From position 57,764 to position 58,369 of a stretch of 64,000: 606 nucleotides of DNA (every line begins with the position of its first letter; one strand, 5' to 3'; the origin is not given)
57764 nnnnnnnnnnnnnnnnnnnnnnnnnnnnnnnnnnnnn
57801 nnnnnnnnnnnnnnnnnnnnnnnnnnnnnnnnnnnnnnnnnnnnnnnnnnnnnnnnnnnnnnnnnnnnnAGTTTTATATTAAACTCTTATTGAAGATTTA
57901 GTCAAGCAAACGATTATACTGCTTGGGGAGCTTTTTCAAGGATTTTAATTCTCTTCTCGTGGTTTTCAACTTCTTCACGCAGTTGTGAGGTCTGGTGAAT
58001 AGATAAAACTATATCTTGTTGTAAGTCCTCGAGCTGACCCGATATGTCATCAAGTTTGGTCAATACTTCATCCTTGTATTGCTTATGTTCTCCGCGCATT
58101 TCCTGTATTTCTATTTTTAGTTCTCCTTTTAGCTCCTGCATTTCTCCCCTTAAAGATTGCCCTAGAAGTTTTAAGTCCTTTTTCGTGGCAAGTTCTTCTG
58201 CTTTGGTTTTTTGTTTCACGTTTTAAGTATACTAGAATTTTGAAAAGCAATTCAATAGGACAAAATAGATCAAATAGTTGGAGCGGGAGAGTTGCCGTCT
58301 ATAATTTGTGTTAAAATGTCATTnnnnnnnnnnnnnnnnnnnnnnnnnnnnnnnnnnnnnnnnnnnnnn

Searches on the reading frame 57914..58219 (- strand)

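Call 95: search_protein_families(library=pfam, proteins=[window:57914-58219:-], max_evalue=0.01)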
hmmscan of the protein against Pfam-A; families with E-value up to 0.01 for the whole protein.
window:57914-58219:- (101 aa): 1 family
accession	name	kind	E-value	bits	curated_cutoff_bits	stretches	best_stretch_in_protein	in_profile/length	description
PF18476.7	PIN_8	-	0.005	17.3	26.1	1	11-92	91-163/227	PIN like domain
